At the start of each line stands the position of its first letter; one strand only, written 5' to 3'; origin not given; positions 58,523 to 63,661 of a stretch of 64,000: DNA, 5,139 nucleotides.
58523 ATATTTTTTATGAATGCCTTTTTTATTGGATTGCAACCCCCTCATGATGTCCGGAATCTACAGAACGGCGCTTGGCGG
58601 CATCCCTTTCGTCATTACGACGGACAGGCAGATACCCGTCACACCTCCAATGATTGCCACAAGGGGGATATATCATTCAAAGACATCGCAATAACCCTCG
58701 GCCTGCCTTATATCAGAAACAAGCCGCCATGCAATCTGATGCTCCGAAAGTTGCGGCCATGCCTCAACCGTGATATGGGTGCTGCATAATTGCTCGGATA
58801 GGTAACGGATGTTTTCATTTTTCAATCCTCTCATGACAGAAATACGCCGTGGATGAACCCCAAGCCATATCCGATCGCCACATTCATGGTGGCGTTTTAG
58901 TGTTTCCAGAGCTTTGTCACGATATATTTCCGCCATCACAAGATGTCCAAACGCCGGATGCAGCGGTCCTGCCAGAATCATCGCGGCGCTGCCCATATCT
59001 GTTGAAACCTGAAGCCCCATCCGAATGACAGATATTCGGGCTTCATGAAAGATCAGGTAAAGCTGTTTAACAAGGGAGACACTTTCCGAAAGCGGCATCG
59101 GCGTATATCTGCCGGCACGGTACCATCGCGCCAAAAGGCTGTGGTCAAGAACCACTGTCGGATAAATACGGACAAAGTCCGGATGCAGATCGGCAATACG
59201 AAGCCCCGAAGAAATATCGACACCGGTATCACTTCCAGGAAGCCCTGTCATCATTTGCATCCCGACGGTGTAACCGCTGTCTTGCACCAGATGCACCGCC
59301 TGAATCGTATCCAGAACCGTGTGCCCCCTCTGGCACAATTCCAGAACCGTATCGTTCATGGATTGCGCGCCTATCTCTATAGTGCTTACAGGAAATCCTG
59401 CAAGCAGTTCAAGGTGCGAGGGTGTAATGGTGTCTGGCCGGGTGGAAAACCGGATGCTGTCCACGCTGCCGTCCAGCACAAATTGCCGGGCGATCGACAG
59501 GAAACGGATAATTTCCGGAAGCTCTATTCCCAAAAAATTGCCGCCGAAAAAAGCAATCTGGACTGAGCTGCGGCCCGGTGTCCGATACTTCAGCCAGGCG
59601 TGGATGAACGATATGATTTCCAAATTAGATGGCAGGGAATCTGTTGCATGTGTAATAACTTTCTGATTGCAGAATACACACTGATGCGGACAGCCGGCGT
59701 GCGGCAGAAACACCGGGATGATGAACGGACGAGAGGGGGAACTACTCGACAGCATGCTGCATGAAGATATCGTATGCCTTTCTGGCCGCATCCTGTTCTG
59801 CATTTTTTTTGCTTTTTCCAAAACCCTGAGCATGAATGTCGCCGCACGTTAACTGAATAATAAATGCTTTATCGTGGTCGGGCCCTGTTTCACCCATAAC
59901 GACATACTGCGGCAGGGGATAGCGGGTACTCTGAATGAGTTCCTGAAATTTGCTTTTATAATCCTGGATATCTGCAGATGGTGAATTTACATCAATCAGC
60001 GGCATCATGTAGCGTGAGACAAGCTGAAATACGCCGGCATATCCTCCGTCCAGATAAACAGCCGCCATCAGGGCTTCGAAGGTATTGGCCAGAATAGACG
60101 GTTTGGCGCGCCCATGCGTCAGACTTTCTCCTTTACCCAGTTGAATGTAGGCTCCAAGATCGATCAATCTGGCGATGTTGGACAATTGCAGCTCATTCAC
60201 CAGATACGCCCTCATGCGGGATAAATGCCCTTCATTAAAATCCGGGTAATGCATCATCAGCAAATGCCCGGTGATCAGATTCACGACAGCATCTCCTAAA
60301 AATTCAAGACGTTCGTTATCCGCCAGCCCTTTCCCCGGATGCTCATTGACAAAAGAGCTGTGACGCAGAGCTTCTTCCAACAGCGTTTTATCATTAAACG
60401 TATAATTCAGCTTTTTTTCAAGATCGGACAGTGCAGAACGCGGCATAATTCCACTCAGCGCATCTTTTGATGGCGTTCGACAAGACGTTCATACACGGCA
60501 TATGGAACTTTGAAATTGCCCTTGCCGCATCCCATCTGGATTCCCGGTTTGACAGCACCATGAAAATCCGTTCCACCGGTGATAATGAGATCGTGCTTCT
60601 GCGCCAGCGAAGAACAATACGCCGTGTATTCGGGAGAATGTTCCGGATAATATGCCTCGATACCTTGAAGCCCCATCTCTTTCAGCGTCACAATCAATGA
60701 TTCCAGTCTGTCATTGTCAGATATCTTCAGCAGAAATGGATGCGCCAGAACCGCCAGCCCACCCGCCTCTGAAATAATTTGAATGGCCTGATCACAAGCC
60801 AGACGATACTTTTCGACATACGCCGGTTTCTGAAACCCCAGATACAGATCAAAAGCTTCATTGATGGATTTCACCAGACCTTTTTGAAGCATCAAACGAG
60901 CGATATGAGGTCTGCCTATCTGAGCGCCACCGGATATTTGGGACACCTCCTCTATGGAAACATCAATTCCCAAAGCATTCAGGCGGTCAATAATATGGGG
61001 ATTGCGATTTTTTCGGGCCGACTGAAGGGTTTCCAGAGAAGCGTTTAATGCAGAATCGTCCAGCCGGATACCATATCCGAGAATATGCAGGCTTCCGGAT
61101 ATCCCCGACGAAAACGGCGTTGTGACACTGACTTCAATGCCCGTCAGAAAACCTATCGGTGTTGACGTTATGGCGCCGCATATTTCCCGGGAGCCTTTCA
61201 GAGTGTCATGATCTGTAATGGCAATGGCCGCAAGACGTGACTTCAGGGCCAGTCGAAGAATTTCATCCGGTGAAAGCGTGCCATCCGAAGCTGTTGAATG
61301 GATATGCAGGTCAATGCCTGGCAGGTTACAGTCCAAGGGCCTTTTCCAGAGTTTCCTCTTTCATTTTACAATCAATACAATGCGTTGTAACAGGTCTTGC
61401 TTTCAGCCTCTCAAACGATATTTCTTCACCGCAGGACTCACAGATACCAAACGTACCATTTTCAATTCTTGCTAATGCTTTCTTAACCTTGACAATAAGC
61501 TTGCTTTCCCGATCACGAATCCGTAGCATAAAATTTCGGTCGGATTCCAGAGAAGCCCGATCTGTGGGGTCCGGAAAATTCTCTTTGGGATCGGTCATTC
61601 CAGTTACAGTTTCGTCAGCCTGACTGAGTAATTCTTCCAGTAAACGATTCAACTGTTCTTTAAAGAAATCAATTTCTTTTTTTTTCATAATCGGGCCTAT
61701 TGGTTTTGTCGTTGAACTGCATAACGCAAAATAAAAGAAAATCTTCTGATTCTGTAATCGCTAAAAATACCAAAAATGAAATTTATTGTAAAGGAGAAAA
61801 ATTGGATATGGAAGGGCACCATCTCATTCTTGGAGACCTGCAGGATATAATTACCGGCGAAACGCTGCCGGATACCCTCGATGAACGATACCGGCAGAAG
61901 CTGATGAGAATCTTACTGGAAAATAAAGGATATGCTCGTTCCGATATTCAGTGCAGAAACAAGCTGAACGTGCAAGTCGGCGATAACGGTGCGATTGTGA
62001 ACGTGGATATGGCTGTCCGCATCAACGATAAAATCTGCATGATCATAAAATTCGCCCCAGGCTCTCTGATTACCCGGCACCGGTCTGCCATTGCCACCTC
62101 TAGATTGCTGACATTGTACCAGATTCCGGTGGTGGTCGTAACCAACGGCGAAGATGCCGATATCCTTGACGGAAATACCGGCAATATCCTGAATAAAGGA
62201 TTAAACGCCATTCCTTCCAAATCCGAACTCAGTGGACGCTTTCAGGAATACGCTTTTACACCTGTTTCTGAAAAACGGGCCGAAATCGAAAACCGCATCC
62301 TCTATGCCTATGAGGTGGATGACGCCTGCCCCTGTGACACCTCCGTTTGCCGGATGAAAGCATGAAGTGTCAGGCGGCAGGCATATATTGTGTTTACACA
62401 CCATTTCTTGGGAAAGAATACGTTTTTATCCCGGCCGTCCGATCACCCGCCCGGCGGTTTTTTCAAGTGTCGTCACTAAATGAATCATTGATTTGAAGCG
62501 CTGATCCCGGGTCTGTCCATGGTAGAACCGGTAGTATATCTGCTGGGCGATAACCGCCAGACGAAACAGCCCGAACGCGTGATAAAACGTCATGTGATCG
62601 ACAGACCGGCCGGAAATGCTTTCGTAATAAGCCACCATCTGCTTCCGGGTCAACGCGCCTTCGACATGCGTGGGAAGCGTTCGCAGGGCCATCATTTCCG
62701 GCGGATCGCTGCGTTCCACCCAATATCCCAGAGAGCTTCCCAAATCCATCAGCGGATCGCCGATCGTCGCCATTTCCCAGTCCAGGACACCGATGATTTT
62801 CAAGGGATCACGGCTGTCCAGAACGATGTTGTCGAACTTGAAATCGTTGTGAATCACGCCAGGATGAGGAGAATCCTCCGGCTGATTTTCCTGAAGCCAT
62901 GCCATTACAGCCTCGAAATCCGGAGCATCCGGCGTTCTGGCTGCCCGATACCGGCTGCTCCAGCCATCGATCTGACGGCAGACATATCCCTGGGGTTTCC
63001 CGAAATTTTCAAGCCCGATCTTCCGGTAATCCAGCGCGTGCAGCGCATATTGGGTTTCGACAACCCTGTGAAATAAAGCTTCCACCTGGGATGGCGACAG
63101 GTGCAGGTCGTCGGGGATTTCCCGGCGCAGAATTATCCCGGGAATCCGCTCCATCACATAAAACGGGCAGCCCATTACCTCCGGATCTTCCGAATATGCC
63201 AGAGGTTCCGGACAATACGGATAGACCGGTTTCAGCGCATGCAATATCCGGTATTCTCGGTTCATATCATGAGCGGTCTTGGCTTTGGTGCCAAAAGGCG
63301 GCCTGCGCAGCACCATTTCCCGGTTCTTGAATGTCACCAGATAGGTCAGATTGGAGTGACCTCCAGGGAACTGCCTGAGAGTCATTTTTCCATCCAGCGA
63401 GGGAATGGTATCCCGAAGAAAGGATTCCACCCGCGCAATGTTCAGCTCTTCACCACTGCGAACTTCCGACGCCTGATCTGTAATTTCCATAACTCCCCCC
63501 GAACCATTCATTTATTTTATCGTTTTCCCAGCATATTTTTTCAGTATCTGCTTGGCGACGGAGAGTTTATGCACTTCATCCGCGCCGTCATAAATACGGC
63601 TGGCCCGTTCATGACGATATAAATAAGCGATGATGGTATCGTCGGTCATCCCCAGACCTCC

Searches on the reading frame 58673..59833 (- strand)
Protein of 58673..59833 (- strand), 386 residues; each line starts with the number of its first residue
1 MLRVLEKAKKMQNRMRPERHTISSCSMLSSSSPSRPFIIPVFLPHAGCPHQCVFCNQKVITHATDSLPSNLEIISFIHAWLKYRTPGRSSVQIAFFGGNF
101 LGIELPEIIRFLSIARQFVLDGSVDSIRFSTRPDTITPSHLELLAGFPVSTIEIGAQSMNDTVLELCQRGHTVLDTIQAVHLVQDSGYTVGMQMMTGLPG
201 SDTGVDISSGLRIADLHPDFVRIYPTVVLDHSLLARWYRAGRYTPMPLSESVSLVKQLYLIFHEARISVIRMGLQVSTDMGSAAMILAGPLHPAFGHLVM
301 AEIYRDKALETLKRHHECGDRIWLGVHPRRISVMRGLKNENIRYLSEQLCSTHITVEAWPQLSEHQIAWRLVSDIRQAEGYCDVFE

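Call 54: search_protein_families(library=pfam, proteins=[window:58673-59833:-], max_evalue=0.0001)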
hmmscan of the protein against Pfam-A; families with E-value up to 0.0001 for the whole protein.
window:58673-59833:- (386 aa): 2 families
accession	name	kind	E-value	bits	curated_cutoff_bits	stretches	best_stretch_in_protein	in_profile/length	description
PF04055.27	Radical_SAM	-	2.3e-17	64.1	29.5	1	45-200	4-153/166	Radical SAM superfamily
PF16199.10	Radical_SAM_C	-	1e-16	61.2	31.9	1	218-304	1-84/85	Radical_SAM C-terminal domain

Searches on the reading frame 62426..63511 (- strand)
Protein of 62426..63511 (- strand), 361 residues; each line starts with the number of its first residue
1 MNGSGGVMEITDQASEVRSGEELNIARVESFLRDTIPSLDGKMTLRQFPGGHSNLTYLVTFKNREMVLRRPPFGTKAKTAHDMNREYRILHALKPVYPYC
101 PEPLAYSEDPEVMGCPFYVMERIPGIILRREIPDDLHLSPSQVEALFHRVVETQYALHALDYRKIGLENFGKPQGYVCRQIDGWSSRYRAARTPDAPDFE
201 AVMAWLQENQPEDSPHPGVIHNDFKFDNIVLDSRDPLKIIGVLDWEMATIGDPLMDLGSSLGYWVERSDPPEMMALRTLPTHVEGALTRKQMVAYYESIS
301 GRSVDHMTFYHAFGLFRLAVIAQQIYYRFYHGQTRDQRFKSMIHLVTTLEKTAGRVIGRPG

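Call 54: search_protein_families(library=pfam, proteins=[window:62426-63511:-], max_evalue=0.0001)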
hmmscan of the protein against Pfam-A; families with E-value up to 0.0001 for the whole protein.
window:62426-63511:- (361 aa): 1 family
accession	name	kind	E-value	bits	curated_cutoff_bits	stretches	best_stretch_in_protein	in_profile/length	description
PF01636.29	APH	-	4.9e-55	187.3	23.2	1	44-272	1-221/239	Phosphotransferase enzyme family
